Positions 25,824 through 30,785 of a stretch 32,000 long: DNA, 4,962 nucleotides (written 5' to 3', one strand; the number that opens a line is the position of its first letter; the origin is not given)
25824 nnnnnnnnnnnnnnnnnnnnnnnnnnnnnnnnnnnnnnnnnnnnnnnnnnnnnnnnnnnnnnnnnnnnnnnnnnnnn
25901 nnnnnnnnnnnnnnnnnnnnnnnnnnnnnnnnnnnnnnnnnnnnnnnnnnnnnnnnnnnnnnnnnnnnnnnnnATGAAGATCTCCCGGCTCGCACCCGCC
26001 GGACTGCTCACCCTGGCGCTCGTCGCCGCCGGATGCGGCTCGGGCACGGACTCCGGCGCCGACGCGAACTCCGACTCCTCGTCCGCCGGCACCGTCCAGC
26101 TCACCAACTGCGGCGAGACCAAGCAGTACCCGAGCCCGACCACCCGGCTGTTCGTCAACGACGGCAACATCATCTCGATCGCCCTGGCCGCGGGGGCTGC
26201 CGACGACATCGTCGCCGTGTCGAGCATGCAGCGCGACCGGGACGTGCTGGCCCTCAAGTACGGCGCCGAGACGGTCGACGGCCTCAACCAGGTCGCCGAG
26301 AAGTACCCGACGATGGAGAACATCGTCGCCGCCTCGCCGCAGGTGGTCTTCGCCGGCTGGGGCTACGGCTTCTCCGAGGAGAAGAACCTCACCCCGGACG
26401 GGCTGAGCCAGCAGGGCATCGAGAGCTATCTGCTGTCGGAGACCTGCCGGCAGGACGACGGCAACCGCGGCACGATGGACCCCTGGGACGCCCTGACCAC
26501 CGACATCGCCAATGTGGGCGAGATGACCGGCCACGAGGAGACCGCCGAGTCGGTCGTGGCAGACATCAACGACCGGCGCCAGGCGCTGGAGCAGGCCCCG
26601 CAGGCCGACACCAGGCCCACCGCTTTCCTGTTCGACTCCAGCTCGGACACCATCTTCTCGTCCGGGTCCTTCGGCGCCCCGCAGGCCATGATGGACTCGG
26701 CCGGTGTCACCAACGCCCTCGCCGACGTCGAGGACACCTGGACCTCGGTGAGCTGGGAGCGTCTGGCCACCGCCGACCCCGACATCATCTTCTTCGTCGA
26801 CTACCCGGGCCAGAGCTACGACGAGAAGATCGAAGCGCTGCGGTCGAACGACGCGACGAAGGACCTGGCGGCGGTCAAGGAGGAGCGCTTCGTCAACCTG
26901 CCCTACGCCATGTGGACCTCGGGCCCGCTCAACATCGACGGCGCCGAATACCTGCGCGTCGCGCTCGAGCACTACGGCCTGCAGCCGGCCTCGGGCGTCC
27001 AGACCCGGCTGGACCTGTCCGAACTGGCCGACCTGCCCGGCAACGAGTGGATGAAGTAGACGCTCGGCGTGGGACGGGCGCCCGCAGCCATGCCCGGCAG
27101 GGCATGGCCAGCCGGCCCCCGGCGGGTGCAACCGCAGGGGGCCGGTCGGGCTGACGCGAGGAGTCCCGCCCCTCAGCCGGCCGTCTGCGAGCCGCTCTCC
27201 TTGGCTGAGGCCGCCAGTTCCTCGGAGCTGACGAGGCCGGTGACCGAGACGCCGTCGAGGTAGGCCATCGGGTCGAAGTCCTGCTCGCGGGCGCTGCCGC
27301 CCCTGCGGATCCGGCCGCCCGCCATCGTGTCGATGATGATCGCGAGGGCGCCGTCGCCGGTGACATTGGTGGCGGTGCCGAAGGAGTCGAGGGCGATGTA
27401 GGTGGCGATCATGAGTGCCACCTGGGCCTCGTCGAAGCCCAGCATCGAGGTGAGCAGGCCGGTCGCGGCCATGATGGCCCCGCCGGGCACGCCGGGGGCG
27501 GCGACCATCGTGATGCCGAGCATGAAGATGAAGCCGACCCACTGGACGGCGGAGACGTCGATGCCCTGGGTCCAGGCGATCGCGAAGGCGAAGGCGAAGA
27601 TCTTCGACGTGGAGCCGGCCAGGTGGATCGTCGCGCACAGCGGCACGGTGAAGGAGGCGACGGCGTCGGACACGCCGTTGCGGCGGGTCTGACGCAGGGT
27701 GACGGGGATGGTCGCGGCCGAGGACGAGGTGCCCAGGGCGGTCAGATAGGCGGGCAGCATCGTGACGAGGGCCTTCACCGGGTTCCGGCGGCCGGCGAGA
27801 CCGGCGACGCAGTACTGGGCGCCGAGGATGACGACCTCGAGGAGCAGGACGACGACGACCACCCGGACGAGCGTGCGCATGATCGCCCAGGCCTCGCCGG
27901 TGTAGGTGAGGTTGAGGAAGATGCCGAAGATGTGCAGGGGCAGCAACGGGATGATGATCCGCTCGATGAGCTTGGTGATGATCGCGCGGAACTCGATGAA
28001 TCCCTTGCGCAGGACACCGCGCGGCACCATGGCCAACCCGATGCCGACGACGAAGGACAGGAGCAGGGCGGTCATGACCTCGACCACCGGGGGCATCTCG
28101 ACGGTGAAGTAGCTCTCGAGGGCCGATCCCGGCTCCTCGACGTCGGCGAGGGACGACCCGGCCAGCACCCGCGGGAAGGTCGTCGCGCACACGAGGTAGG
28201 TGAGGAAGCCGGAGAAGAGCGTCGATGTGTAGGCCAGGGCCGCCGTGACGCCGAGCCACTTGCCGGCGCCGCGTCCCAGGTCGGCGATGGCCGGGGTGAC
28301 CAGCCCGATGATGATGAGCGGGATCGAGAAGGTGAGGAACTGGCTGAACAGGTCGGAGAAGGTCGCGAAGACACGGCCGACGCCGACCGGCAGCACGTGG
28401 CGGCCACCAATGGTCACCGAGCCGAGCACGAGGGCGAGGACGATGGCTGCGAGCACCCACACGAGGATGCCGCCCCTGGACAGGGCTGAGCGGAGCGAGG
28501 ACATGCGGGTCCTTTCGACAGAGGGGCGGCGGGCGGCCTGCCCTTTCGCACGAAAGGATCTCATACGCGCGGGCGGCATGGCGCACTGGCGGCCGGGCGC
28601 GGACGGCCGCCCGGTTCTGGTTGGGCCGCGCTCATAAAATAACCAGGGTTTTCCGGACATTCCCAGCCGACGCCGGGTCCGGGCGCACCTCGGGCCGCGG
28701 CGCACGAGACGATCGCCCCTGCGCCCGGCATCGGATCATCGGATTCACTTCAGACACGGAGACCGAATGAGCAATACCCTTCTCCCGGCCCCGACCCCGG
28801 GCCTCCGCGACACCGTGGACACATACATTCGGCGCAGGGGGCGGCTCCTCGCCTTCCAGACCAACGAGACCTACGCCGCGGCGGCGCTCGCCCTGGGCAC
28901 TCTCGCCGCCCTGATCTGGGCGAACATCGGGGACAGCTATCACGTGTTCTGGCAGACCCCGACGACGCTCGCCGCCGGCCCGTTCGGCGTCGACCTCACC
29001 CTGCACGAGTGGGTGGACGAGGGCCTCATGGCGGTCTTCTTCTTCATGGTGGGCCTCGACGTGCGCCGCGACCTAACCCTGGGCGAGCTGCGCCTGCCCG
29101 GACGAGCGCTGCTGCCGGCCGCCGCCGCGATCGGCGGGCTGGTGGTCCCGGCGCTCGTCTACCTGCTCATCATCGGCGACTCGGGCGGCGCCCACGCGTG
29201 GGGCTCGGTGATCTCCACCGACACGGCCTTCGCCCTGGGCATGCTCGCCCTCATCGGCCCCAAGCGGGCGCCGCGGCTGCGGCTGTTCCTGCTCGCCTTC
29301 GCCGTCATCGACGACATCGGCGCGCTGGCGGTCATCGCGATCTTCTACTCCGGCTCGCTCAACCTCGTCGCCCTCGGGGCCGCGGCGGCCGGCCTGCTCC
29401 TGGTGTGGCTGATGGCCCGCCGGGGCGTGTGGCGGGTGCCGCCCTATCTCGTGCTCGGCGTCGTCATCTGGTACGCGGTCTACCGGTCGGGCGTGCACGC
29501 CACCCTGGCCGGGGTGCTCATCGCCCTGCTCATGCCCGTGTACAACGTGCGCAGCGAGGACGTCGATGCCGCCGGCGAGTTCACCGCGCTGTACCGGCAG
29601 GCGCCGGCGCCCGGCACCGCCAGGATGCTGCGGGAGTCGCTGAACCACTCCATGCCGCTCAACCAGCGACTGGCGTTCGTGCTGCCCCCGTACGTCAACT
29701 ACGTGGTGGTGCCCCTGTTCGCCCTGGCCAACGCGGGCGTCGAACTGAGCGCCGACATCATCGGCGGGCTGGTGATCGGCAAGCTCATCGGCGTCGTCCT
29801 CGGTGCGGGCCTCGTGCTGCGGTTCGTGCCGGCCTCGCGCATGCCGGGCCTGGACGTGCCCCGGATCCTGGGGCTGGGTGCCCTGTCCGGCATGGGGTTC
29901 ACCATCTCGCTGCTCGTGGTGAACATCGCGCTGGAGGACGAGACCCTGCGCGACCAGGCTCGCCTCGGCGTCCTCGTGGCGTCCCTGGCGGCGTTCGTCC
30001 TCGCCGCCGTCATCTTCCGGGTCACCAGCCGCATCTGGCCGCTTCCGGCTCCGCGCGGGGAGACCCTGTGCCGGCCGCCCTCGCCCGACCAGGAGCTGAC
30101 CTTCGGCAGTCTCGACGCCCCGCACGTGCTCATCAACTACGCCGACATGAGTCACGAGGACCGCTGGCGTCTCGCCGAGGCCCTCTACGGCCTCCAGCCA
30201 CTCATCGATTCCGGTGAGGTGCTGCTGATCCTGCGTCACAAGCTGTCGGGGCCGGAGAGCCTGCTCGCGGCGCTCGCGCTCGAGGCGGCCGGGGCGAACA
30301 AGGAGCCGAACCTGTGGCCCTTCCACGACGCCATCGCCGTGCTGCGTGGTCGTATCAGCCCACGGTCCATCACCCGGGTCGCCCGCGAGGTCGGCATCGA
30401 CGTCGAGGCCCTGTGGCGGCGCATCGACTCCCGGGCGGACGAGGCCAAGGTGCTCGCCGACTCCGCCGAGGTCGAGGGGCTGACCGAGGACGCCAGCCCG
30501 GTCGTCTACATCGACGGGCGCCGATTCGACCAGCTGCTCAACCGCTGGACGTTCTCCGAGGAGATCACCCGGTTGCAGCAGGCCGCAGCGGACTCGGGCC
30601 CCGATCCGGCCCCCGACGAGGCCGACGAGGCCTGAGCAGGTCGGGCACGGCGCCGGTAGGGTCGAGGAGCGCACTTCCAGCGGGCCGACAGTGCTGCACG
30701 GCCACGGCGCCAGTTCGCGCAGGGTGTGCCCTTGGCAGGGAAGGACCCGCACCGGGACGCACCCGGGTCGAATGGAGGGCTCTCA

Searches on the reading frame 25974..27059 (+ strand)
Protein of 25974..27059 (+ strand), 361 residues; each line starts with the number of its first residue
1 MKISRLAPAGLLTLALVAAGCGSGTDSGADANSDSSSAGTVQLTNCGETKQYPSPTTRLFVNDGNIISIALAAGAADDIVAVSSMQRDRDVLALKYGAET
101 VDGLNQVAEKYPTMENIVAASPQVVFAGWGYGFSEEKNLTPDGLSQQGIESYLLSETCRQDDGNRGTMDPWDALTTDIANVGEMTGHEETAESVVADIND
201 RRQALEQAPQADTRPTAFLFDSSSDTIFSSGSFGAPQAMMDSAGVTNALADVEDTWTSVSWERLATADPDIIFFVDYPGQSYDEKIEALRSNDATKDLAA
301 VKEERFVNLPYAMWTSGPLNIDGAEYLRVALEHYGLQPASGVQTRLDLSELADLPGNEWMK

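Call 28: find_homologous_proteins(query=window:25974-27059:+, max_evalue=1e-30)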
Query window:25974-27059:+ (361 aa): 470 proteins with E <= 1e-30 among 8000 candidates; the best 120 are listed.
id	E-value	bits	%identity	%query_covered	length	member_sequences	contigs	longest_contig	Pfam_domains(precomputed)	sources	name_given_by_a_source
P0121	7.0e-236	800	100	100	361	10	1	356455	PF01497.24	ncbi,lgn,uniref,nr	ncbi:ABC transporter periplasmic binding domain [Propionibacterium ruminifibrarum]|uniref:ABC transp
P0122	2.7e-217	739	93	100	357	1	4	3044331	PF01497.24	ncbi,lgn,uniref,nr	ncbi:ABC transporter substrate-binding protein [Propionibacterium australiense]|uniref:ABC transport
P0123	8.2e-198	675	83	100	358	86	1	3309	PF01497.24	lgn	-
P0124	8.5e-196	668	86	89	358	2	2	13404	PF01497.24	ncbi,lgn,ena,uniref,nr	ncbi:ABC transporter substrate-binding protein [uncultured Propionibacterium sp.]|uniref:ABC transpo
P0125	2.2e-195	667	82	100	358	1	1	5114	PF01497.24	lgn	-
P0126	6.0e-159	547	66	100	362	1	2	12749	PF01497.24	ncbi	-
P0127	2.6e-158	545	68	100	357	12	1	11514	PF01497.24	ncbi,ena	-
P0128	4.9e-157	541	69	94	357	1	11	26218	PF01497.24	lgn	-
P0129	5.6e-156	537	68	95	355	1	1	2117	PF01497.24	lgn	-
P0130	1.7e-155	536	68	95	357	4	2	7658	PF01497.24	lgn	-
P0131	6.1e-155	534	65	100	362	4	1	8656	PF01497.24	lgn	-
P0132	5.5e-152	524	64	100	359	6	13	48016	PF01497.24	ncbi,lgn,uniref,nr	ncbi:ABC transporter substrate-binding protein [Acidipropionibacterium jensenii]|uniref:ABC transpor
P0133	5.5e-146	504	61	100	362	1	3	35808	PF01497.24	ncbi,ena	-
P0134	7.6e-145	501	63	96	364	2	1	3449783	PF01497.24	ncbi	-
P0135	2.0e-142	493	62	99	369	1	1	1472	PF01497.24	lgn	-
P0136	4.4e-142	492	60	100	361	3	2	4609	PF01497.24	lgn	-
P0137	1.4e-140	487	60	100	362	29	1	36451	PF01497.24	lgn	-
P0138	1.9e-140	486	63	89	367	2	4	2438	PF01497.24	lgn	-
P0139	2.4e-140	486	60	100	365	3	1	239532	PF01497.24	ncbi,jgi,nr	ncbi:MAG: ABC transporter substrate-binding protein [Acidipropionibacterium sp.]|jgi:iron complex tr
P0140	4.5e-140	485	64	91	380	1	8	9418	PF01497.24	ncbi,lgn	-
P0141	8.2e-140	484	63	100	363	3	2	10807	PF01497.24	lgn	-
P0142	5.1e-139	482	58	98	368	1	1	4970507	PF01497.24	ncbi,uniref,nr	ncbi:iron complex transport system substrate-binding protein [Nocardioides albertanoniae]|uniref:Iro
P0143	4.6e-138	478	62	97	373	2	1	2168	PF01497.24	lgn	-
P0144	5.5e-138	478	66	88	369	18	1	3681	PF01497.24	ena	-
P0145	6.0e-138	478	60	96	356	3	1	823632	PF01497.24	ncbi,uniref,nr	ncbi:iron transporter [Kineosporia sp. NBRC 101677]|uniref:ABC transporter substrate-binding protein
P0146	1.5e-137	477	59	96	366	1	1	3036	PF01497.24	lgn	-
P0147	2.1e-137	476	60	98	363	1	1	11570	PF01497.24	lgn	-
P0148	2.1e-137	476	59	96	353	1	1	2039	PF01497.24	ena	-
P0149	2.9e-136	473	62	89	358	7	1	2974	PF01497.24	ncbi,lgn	-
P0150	5.0e-136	472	57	100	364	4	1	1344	PF01497.24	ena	-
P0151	5.0e-136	472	59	99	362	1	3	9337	PF01497.24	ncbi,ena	-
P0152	6.2e-136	471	59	97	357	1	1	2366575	PF01497.24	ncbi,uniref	ncbi:ABC transporter substrate-binding protein [Nocardioides sp. CPCC 205120]|uniref:ABC transporter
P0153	6.9e-136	471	60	95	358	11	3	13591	PF01497.24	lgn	-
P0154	7.7e-136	471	59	97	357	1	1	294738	PF01497.24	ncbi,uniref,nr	ncbi:ABC transporter substrate-binding protein [Catenuloplanes japonicus]|uniref:ABC transporter sub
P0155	8.3e-136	471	59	99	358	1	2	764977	PF01497.24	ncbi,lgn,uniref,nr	ncbi:ABC transporter substrate-binding protein [Nocardioides sp. ChNu-153]|uniref:ABC transporter su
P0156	1.1e-135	471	58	100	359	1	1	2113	PF01497.24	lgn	-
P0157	2.3e-135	470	59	98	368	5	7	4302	PF01497.24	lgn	-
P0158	3.6e-135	469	64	91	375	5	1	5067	PF01497.24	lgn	-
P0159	3.9e-135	469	60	89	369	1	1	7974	PF01497.24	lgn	-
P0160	3.9e-135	469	57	100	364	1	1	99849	PF01497.24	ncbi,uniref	ncbi:ABC transporter substrate-binding protein [Nocardioides sp. NPDC058538]|uniref:ABC transporter 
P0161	3.9e-135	469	57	100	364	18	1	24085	PF01497.24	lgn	-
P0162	4.0e-135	469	58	97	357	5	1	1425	PF01497.24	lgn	-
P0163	4.5e-135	469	59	98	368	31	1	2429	PF01497.24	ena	-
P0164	8.1e-135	468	57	100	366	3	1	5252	PF01497.24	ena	-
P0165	8.9e-135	468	59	94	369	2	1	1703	PF01497.24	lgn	-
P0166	1.0e-134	467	56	100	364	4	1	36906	PF01497.24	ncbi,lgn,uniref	ncbi:ABC transporter substrate-binding protein [Nocardioides sp. NPDC006303]|uniref:ABC transporter 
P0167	2.7e-134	466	57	100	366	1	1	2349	PF01497.24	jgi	-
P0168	2.8e-134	466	62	95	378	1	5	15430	PF01497.24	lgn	-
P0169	3.2e-134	466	58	99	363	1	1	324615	PF01497.24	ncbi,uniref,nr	ncbi:ABC transporter substrate-binding protein [Nocardioides alcanivorans]|uniref:ABC transporter su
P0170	4.0e-134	465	60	90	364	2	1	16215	PF01497.24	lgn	-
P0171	8.1e-134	464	57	96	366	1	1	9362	PF01497.24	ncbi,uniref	ncbi:ABC transporter substrate-binding protein [Nocardioides sp. NPDC047086]|uniref:ABC transporter 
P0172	1.3e-133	464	59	98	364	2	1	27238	PF01497.24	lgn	-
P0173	1.3e-133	464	57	100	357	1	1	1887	PF01497.24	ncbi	-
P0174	1.7e-133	463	58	99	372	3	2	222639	PF01497.24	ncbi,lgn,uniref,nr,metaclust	ncbi:ABC transporter substrate-binding protein [Nocardioides alkalitolerans]|uniref:ABC transporter 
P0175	2.4e-133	463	60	99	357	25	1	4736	PF01497.24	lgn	-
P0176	3.0e-133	463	60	94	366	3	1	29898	PF01497.24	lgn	-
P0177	3.1e-133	463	57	100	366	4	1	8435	PF01497.24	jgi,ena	-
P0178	4.0e-133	462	57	100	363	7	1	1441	PF01497.24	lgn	-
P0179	4.0e-133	462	61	94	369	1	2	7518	PF01497.24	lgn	-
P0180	4.7e-133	462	57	99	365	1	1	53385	PF01497.24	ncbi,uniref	ncbi:ABC transporter substrate-binding protein [Nocardioides sp. NPDC057772]|uniref:ABC transporter 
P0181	4.9e-133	462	56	100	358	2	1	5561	PF01497.24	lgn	-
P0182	8.2e-133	461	58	100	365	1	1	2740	PF01497.24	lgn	-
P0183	1.7e-132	460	60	89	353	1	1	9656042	PF01497.24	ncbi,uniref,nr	ncbi:iron complex transport system substrate-binding protein [Catenuloplanes nepalensis]|uniref:Iron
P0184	2.3e-132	460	57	93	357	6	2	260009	PF01497.24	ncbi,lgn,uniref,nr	ncbi:ABC transporter substrate-binding protein [Nocardioides albus]|uniref:Iron complex transport sy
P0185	3.4e-132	459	57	100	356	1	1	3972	PF01497.24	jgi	jgi:iron complex transport system substrate-binding protein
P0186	3.5e-132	459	60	89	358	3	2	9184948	PF01497.24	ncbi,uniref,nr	ncbi:ABC transporter substrate-binding protein [Catenuloplanes indicus]|uniref:Iron complex transpor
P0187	6.4e-132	458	57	99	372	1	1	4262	PF01497.24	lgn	-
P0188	8.9e-132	458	57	97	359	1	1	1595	PF01497.24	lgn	-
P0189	9.8e-132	458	59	96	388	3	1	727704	PF01497.24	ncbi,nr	ncbi:Vitamin B12-binding protein [Austwickia sp. TVS 96-490-7B]|nr:Vitamin B12-binding protein [Aust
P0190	1.1e-131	457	59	100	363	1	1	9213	PF01497.24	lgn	-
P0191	1.3e-131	457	58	91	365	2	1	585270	PF01497.24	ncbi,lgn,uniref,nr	ncbi:iron complex transport system substrate-binding protein [Nocardioides sp. YR527]|uniref:ABC tra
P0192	1.3e-131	457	57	97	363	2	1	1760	PF01497.24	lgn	-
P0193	2.0e-131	457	60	90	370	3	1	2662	PF01497.24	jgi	jgi:iron complex transport system substrate-binding protein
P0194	3.5e-131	456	58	99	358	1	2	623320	PF01497.24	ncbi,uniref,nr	ncbi:ABC transporter substrate-binding protein [Kineosporia babensis]|uniref:ABC transporter substra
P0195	3.9e-131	456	59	99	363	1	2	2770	PF01497.24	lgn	-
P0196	4.6e-131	455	63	89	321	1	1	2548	PF01497.24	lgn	-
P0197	9.2e-131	454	58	95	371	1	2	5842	PF01497.24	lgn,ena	-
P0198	1.3e-130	454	58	99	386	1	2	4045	PF01497.24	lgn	-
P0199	1.3e-130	454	58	100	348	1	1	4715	PF01497.24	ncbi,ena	-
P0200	2.5e-130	453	57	99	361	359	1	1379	PF01497.24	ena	-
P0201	4.6e-130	452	56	96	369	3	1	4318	PF01497.24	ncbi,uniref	ncbi:ABC transporter substrate-binding protein [Nocardioides sp. NPDC057577]|uniref:ABC transporter 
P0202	7.0e-130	452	58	99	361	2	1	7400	PF01497.24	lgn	-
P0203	1.2e-129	451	59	89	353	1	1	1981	PF01497.24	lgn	-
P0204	1.3e-129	451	56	100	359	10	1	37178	PF01497.24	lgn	-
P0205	1.8e-129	450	58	91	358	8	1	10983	PF01497.24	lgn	-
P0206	2.9e-129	450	56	98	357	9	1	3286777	PF01497.24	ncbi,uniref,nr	ncbi:ABC transporter substrate-binding protein [Micromonospora inyonensis]|uniref:Iron complex trans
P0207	3.0e-129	449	59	88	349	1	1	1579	PF01497.24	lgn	-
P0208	3.4e-129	449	57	99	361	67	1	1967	PF01497.24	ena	-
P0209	1.1e-128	448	58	99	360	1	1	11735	PF01497.24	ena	-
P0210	1.9e-128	447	58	90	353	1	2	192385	PF01497.24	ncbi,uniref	ncbi:ABC transporter substrate-binding protein [Actinoplanes sp. G11-F43]|uniref:ABC transporter sub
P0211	2.5e-128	446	56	99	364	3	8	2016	PF01497.24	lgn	-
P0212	3.1e-128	446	62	89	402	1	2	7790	PF01497.24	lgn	-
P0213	5.1e-128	445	57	99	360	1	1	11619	PF01497.24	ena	-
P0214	8.4e-128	445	57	99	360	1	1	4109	PF01497.24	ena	-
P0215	1.2e-127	444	57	89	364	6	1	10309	PF01497.24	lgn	-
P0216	1.0e-126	441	55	95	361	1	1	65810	PF01497.24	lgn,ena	-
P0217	2.0e-126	440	58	89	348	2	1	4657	PF01497.24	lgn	-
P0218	2.2e-126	440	56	96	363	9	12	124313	PF01497.24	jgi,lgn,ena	jgi:putative iron transport system exported solute-binding component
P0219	3.0e-126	440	58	90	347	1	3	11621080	PF01497.24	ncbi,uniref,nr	ncbi:ABC transporter substrate-binding protein [Actinoplanes couchii]|uniref:Iron transporter n=1 Ta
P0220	3.8e-126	439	56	94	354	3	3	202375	PF01497.24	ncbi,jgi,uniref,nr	ncbi:ABC transporter substrate-binding protein [Dietzia sp. PP-33]|jgi:iron complex transport system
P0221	6.4e-126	439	56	93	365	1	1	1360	PF01497.24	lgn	-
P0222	6.9e-126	438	55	99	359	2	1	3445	PF01497.24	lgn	-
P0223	1.4e-125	437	54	98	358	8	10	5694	PF01497.24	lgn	-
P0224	2.6e-125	436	56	99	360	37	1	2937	PF01497.24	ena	-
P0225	3.0e-125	436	56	99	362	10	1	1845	PF01497.24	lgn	-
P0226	3.2e-125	436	59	99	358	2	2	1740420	PF01497.24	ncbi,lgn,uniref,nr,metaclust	ncbi:iron complex transport system substrate-binding protein [Austwickia chelonae]|uniref:Putative A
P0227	4.2e-125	436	55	96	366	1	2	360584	PF01497.24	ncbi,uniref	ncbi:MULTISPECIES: ABC transporter substrate-binding protein [unclassified Aeromicrobium]|uniref:ABC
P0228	7.3e-125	435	58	88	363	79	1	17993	PF01497.24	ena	-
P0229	8.5e-125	435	58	88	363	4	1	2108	PF01497.24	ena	-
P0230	2.6e-124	433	56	99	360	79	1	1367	PF01497.24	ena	-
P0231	3.0e-124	433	57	93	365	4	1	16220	PF01497.24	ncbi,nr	ncbi:MAG: ABC transporter substrate-binding protein [Propionibacteriaceae bacterium]|nr:ABC transpor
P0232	2.9e-123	430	59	97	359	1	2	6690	PF01497.24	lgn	-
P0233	3.9e-123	429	54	99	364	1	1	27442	PF01497.24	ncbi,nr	ncbi:MAG: ABC transporter substrate-binding protein [Propionibacteriaceae bacterium]|nr:ABC transpor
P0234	5.3e-123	429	57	91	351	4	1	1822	PF01497.24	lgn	-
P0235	9.1e-123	428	55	99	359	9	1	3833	PF01497.24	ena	-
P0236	1.8e-122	427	62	83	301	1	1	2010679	PF01497.24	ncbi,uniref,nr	uniref:ABC transporter substrate-binding protein n=1 Tax=Vaginimicrobium propionicum TaxID=1871034 R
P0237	1.8e-122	427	56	100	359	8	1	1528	PF01497.24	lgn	-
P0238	2.0e-122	427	54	99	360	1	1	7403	PF01497.24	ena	-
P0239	2.1e-122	427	56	99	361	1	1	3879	PF01497.24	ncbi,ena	-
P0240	2.6e-122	427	55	99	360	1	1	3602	PF01497.24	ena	-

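Call 29: find_encoding_contigs(protein=P0122, flank=10000, max_places=3)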
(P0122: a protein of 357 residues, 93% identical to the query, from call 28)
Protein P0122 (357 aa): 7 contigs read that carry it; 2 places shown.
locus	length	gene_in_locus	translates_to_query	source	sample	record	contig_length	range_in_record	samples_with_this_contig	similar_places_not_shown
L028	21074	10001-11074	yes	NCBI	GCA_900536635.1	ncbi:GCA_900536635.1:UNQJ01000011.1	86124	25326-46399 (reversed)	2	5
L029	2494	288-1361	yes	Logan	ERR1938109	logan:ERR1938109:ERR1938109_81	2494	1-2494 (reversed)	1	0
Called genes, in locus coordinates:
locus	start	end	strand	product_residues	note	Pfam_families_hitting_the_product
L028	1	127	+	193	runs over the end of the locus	PF04542:Sigma70_r2, PF08281:Sigma70_r4_2, PF04545:Sigma70_r4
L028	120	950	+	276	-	-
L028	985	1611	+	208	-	-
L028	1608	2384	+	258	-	-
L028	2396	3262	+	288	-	PF00005:ABC_tran, PF13304:AAA_21 (weak)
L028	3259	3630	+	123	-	-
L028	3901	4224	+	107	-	PF06781:CrgA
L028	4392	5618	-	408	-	PF00364:Biotin_lipoyl, PF00198:2-oxoacid_dh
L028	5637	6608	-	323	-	PF02779:Transket_pyr, PF02780:Transketolase_C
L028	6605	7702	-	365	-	PF00676:E1_dh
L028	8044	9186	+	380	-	PF01032:FecCD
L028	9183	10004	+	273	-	PF00005:ABC_tran, PF13304:AAA_21 (faint)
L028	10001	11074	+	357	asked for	PF01497:Peripla_BP_2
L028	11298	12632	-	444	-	PF00375:SDF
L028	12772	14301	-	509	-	PF01336:tRNA_anti-codon, PF00152:tRNA-synt_2, PF01409:tRNA-synt_2d (faint)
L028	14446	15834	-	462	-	PF03721:UDPG_MGDP_dh_N, PF00984:UDPG_MGDP_dh, PF03720:UDPG_MGDP_dh_C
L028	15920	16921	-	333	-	PF01636:APH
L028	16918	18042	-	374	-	PF01636:APH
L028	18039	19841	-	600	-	PF00664:ABC_membrane, PF00005:ABC_tran, PF02463:SMC_N (faint), PF13304:AAA_21 (faint)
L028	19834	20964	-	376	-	PF13439:Glyco_transf_4, PF13579:Glyco_trans_4_4, PF00534:Glycos_transf_1, PF13692:Glyco_trans_1_4, PF13524:Glyco_trans_1_2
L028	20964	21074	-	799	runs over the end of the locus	PF04101:Glyco_tran_28_C (weak), PF13439:Glyco_transf_4, PF20706:GT4-conflict (weak), PF00534:Glycos_transf_1, PF13692:Glyco_trans_1_4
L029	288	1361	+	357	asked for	PF01497:Peripla_BP_2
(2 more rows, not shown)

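Call 30: find_encoding_contigs(protein=P0121, flank=10000, max_places=4)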
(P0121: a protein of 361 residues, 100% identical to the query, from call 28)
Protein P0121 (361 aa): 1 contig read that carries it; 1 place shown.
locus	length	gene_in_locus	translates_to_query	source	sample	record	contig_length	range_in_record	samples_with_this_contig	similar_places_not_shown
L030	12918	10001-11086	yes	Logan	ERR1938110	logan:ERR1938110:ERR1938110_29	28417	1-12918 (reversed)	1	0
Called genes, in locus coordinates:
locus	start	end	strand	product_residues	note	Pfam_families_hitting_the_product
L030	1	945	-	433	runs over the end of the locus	PF00501:AMP-binding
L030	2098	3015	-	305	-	PF00753:Lactamase_B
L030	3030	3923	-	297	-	PF03364:Polyketide_cyc (weak), PF10604:Polyketide_cyc2 (weak), PF03364:Polyketide_cyc (weak)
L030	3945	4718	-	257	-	PF00106:adh_short, PF08659:KR, PF13561:adh_short_C2, PF23441:SDR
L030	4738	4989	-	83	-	-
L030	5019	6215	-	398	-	PF00109:ketoacyl-synt, PF02801:Ketoacyl-synt_C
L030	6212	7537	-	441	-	PF00109:ketoacyl-synt, PF00108:Thiolase_N (faint), PF02801:Ketoacyl-synt_C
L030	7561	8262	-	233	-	PF00440:TetR_N, PF02909:TetR_C_1 (weak)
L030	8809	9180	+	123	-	PF01032:FecCD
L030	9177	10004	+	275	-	PF00005:ABC_tran, PF13304:AAA_21 (faint)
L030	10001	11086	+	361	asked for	PF01497:Peripla_BP_2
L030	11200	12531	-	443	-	PF00375:SDF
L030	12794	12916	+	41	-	?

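Call 83: search_protein_families(library=pfam, proteins=[window:25974-27059:+], max_evalue=0.001)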
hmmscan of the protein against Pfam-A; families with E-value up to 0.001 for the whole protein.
window:25974-27059:+ (361 aa): 1 family
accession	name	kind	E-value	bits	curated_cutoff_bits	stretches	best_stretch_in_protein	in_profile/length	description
PF01497.23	Peripla_BP_2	-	7.1e-25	88.2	27.5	1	68-310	10-232/235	Periplasmic binding protein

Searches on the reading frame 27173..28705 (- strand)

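Call 13: search_protein_families(library=pfam, proteins=[window:27173-28705:-], max_evalue=0.001)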
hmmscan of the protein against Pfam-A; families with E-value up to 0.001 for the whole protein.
window:27173-28705:- (510 aa): 1 family
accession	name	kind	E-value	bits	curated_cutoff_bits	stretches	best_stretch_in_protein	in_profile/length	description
PF00375.23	SDF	-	3.9e-79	266.9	27.9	1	81-460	2-386/387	Sodium:dicarboxylate symporter family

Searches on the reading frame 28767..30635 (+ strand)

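Call 13: search_protein_families(library=pfam, proteins=[window:28767-30635:+], max_evalue=0.001)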
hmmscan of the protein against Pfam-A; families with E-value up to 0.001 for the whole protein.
window:28767-30635:+ (622 aa): 2 families
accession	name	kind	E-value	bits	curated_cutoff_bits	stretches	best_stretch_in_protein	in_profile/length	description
PF06965.17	Na_H_antiport_1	-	4.4e-107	358.6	23.5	1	30-416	3-373/374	Na+/H+ antiporter 1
PF13462.12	Thioredoxin_4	-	6.7e-05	23.6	23.2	1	442-597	4-160/165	Thioredoxin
